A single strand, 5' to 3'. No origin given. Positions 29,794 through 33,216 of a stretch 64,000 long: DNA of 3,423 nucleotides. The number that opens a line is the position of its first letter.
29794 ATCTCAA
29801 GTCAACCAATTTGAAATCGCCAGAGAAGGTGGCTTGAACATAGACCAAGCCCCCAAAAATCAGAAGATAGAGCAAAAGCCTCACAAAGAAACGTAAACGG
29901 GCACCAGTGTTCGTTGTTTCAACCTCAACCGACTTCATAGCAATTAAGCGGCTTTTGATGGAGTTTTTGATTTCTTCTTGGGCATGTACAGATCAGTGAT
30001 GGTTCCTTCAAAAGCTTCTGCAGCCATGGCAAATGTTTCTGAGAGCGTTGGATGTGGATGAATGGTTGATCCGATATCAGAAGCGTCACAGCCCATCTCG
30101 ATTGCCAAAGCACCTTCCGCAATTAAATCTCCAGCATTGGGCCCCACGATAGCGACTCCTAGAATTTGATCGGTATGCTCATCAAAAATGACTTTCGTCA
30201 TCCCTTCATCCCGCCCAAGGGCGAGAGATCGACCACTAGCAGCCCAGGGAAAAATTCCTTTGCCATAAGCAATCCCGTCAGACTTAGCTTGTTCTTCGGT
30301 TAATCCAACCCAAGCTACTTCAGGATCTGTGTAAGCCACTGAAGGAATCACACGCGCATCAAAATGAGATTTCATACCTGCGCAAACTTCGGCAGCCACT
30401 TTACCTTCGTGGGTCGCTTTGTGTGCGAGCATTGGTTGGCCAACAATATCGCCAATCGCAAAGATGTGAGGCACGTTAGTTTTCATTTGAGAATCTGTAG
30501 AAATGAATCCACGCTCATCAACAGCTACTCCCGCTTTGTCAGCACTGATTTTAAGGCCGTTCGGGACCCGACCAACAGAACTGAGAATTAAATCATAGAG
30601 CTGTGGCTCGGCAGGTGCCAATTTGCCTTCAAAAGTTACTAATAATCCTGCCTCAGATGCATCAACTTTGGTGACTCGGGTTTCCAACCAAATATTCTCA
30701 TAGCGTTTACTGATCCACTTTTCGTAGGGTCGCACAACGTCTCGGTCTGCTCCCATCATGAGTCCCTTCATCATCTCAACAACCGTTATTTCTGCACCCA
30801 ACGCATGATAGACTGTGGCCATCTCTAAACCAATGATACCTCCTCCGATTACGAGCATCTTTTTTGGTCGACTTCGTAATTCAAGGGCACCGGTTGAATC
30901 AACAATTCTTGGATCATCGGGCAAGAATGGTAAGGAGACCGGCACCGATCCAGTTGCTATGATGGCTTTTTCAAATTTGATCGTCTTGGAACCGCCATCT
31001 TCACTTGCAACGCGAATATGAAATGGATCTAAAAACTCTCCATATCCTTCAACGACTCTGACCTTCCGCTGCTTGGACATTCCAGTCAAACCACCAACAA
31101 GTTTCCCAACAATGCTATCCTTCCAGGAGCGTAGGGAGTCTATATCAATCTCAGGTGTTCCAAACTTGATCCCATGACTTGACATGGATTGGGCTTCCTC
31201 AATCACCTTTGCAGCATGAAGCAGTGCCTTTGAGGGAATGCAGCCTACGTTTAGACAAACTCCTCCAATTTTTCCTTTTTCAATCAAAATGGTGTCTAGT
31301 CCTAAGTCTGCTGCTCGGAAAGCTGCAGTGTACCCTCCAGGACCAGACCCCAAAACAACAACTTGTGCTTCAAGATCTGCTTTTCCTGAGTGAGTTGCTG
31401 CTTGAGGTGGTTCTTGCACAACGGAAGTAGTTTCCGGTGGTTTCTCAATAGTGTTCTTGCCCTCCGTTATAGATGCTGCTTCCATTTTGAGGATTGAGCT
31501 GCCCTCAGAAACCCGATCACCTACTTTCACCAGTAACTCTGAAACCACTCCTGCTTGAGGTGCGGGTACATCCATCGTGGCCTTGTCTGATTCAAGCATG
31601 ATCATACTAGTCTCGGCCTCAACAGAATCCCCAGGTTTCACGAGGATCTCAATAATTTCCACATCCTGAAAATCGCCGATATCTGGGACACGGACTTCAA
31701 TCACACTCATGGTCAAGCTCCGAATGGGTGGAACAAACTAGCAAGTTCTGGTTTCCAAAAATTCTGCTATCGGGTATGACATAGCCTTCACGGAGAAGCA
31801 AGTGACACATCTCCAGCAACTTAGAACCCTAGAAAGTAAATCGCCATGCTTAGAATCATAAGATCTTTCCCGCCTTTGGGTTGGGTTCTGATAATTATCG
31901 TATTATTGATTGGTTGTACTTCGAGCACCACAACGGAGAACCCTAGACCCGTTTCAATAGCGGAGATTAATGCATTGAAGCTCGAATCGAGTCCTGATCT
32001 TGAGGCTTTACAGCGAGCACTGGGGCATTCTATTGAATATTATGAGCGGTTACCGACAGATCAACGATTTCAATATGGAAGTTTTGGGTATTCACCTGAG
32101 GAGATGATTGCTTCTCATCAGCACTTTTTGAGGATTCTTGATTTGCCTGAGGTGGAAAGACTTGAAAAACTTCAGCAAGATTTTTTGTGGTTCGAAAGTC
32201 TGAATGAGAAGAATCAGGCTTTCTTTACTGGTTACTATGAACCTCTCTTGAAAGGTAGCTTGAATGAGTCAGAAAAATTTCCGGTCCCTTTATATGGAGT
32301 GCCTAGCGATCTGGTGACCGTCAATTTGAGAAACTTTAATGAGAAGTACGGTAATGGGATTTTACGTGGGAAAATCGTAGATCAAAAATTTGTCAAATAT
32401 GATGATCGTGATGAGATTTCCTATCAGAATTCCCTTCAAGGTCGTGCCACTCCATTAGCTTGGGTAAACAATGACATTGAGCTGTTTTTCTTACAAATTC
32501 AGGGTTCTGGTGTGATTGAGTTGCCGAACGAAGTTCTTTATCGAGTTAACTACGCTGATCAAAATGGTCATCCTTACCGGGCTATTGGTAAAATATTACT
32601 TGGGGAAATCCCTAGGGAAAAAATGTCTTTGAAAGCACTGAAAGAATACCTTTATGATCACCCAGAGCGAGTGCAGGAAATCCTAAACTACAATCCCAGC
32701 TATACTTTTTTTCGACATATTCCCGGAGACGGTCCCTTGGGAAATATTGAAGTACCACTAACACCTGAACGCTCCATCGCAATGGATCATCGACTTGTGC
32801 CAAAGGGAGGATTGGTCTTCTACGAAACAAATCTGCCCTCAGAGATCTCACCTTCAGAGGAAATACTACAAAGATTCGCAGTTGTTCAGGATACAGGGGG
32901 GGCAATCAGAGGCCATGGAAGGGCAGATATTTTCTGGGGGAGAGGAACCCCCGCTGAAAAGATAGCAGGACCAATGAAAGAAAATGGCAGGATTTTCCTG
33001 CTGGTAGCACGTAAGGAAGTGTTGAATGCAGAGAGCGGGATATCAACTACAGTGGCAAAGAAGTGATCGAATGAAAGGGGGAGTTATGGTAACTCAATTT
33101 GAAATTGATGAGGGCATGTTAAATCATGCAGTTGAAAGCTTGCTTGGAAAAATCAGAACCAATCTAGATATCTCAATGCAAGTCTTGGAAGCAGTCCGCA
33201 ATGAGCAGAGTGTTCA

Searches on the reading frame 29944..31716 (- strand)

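Call 34: search_protein_families(library=pfam, proteins=[window:29944-31716:-], max_evalue=0.00001)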
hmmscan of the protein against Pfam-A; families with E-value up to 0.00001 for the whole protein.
window:29944-31716:- (590 aa): 8 families
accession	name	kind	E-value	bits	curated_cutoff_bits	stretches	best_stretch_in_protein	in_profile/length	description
PF07992.20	Pyr_redox_2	-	3.6e-62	210.8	26.1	1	118-438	2-291/291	Pyridine nucleotide-disulphide oxidoreductase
PF02852.28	Pyr_redox_dim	-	4.4e-37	127.1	25.3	1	457-565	1-109/110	Pyridine nucleotide-disulphide oxidoreductase, dimerisation domain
PF00364.28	Biotin_lipoyl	-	1.2e-19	70.3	22.1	1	7-78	2-73/73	Biotin-requiring enzyme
PF00070.33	Pyr_redox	-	1.9e-16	60.8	22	1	286-360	1-77/82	Pyridine nucleotide-disulphide oxidoreductase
PF13738.12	Pyr_redox_3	-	5.1e-09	36.2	30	0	245-422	122-305/305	Pyridine nucleotide-disulphide oxidoreductase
PF01262.27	AlaDh_PNT_C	-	1.1e-06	28.7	23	0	283-316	27-60/214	Alanine dehydrogenase/PNT, C-terminal domain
PF01134.28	GIDA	-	1.1e-06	28.4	22.1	1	118-184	1-65/391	Glucose inhibited division protein A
PF12831.13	FAD_oxidored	-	3.5e-06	27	27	1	118-154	1-38/416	FAD dependent oxidoreductase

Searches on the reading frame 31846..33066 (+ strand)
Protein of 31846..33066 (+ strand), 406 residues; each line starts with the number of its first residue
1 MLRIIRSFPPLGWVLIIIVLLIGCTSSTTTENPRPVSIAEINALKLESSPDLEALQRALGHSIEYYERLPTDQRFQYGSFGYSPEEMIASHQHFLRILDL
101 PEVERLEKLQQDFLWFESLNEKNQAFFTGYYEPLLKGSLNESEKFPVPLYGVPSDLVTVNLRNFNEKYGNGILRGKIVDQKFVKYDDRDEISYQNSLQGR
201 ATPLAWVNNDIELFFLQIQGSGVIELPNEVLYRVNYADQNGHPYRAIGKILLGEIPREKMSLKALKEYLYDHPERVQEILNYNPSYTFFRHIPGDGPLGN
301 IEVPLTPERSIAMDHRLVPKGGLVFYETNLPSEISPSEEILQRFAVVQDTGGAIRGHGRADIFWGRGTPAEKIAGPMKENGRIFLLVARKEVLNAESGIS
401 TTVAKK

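Call 34: search_protein_families(library=pfam, proteins=[window:31846-33066:+], max_evalue=0.00001)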
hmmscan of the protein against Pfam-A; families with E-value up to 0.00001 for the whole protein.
window:31846-33066:+ (406 aa): 2 families
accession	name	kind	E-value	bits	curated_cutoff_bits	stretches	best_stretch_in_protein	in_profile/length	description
PF03562.22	MltA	-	2.4e-53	180.9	24.3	1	126-290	1-163/163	MltA specific insert domain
PF06725.17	3D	-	6.3e-18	65.2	23.8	1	309-386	1-71/72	3D domain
